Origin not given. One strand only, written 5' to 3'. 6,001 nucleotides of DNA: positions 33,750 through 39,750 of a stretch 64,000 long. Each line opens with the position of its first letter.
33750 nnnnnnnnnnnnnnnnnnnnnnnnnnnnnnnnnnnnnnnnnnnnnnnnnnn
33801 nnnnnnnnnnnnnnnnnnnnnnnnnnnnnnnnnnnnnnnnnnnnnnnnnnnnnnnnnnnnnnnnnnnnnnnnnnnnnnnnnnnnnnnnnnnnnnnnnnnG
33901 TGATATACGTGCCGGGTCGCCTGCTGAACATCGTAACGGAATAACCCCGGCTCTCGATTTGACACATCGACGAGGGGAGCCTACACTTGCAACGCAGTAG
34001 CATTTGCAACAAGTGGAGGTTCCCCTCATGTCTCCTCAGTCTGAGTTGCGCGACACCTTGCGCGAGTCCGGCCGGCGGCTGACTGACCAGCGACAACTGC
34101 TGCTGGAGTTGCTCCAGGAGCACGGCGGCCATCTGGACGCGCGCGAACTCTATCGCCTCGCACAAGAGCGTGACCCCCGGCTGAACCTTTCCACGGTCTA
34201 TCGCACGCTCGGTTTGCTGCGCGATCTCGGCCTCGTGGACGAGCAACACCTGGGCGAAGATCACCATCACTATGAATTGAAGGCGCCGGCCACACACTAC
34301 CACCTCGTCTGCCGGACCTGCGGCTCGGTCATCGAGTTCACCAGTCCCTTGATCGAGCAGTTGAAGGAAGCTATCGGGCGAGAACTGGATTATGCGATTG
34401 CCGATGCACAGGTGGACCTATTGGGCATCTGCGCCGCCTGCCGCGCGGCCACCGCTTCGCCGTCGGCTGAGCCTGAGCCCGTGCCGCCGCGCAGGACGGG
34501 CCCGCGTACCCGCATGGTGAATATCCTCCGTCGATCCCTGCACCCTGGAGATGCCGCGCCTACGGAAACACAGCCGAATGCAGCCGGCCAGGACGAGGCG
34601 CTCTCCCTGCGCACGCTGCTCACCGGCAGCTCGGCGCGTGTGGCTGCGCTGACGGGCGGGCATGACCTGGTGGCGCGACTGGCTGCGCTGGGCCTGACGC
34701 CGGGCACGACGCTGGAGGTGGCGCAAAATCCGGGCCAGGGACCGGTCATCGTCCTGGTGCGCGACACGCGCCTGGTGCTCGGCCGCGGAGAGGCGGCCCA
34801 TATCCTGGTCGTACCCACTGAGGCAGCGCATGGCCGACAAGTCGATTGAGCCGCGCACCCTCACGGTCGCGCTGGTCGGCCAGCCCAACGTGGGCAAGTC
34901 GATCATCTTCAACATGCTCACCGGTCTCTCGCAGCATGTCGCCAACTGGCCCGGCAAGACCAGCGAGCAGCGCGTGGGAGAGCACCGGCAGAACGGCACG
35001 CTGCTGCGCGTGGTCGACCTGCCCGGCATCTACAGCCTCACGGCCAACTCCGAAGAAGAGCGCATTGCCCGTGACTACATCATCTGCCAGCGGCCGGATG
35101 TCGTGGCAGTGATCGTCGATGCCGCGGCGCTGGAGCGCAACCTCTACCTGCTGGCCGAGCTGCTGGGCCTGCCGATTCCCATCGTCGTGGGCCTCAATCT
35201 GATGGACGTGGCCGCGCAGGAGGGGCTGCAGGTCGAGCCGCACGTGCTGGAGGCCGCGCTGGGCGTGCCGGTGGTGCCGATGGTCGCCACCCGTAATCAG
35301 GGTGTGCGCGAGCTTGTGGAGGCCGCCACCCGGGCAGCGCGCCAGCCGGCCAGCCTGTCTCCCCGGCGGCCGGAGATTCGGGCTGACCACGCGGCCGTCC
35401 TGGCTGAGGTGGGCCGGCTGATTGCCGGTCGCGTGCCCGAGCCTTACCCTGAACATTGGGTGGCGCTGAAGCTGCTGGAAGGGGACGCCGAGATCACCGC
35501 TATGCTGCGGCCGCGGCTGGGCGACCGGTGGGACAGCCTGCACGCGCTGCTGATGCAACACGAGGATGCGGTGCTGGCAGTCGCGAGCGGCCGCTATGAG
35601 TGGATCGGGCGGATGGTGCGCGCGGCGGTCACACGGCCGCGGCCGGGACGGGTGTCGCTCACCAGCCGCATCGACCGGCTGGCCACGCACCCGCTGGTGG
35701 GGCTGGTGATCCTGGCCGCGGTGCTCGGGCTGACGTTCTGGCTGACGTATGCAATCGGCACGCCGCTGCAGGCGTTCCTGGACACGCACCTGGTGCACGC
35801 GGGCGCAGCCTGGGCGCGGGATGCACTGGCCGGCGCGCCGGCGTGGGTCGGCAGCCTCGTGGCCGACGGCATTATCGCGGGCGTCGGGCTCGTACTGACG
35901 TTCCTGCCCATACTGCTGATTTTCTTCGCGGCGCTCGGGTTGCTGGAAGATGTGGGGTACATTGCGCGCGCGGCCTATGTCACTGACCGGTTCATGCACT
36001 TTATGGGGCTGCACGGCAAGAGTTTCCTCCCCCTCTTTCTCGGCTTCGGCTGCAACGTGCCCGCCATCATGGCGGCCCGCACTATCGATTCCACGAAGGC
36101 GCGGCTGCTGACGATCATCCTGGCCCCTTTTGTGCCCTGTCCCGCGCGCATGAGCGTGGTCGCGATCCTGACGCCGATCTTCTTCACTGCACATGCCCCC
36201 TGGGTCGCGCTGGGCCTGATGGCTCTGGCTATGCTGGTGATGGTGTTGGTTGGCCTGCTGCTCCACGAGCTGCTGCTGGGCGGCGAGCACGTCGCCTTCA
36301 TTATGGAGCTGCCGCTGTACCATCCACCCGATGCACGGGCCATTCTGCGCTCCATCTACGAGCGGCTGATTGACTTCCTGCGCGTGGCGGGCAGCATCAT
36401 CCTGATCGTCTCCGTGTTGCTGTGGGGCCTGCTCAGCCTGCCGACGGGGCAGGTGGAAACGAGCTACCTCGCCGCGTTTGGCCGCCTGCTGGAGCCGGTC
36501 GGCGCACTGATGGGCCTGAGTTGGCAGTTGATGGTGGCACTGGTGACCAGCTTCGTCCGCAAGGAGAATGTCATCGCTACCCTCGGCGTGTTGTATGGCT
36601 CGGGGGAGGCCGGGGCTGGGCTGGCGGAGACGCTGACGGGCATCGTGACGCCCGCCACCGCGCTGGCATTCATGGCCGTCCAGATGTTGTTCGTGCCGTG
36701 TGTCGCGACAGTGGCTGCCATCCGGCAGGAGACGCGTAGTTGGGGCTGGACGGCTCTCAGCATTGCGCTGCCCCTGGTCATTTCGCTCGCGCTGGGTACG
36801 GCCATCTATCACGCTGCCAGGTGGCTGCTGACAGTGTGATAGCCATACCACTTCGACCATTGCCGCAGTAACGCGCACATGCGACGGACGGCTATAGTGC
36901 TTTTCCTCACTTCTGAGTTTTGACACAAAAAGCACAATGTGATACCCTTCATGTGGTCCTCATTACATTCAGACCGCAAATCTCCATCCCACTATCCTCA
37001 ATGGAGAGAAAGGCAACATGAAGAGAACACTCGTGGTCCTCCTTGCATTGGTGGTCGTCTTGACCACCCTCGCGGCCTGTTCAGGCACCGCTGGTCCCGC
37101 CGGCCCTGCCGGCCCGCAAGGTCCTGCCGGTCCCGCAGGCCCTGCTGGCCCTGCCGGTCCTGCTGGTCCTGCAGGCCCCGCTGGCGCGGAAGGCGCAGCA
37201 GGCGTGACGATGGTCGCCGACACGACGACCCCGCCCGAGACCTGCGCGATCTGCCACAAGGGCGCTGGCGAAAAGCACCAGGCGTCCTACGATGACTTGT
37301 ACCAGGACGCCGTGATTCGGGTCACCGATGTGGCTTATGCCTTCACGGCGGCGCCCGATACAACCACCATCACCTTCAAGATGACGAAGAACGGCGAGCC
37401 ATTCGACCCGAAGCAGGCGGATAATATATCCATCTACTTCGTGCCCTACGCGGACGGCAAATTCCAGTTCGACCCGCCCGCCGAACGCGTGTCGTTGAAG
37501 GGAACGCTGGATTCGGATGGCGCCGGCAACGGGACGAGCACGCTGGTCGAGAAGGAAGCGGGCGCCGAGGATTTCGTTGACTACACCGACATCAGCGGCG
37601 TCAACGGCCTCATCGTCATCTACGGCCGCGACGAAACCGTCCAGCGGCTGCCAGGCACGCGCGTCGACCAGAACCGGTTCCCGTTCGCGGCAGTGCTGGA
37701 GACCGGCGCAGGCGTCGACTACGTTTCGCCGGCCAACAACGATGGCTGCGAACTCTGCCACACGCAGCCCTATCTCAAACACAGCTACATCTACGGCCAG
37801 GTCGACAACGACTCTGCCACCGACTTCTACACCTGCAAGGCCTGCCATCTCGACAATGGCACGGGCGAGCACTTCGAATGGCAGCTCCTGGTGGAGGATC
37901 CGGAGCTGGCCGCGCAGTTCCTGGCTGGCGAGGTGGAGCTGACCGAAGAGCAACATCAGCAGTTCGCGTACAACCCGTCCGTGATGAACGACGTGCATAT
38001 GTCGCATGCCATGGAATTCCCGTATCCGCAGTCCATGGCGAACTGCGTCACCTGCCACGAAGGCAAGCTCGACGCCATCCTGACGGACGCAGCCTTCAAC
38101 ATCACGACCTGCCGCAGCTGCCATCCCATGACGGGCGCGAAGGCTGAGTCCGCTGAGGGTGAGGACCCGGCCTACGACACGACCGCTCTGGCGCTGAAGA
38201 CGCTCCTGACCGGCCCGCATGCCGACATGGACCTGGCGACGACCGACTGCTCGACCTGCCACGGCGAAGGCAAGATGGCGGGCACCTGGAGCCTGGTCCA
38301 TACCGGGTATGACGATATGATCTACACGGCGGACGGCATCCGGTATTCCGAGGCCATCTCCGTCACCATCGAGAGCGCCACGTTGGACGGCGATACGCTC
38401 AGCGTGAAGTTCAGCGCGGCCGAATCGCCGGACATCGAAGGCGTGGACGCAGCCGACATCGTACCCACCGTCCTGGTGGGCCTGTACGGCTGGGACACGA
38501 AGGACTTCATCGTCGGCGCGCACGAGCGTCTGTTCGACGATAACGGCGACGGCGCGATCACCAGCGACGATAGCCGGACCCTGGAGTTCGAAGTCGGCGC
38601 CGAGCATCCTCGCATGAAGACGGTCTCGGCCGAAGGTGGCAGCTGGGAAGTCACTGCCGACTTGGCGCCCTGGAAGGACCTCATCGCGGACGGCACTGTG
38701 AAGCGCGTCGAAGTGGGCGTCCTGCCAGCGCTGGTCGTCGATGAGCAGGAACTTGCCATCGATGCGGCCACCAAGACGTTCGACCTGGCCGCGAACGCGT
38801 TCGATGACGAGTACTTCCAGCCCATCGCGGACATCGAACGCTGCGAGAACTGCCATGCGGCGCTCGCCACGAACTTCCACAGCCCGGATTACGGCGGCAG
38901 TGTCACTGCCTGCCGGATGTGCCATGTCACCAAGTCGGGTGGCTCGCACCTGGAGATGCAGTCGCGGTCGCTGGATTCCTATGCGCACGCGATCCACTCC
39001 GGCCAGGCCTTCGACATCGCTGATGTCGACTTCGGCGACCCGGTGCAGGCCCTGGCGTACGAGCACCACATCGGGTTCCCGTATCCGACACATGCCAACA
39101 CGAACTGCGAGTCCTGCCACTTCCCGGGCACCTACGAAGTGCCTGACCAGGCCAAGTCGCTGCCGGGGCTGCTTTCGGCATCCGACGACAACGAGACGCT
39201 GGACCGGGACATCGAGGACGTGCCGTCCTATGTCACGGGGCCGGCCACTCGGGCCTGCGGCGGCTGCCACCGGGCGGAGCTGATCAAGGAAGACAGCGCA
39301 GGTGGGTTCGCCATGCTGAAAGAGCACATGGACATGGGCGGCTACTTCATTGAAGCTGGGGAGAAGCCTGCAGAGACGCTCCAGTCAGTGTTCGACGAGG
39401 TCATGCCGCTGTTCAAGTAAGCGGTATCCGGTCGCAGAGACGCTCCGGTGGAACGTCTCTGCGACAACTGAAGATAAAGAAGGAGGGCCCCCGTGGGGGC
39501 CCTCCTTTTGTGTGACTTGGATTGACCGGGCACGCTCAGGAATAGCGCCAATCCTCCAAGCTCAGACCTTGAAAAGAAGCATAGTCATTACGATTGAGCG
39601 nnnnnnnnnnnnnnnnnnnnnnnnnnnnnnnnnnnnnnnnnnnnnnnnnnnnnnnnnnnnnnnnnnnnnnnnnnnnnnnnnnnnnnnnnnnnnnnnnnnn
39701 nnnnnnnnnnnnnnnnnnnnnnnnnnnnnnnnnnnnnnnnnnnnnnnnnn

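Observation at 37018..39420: Decaheme lipoprotein cytochrome with a collagen-like tether, downstream of Feo: candidate extracellular electron-transfer / iron module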

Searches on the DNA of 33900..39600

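Call 87: search_rna_families(source=window, start=33900, end=39600, threshold=evalue, max_evalue=1)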
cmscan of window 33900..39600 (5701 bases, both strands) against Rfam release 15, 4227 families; matches with E-value up to 1: 5.
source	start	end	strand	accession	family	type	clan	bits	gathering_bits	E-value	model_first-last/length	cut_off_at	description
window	39481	39511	+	RF00489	ctRNA_p42d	Gene; antisense;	-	24.2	50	0.065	1-46/46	no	ctRNA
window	39471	39525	-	RF02066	STnc320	Gene; sRNA;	-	23.4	50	0.49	1-55/55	no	Salmonella enterica sRNA STnc320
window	39468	39592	-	RF02502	Atu_C8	Gene; sRNA;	-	21.6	50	0.89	1-122/122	no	Rhizobiales sRNA Atu_C8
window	37671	37701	-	RF02470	Ms_IGR-8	Gene; sRNA;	-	21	44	0.35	1-63/63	no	Mycobacterium sRNA Ms_IGR-8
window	39480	39593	-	RF02503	Atu_C9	Gene; sRNA;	-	20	40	0.038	74-192/192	no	Rhizobiales sRNA Atu_C9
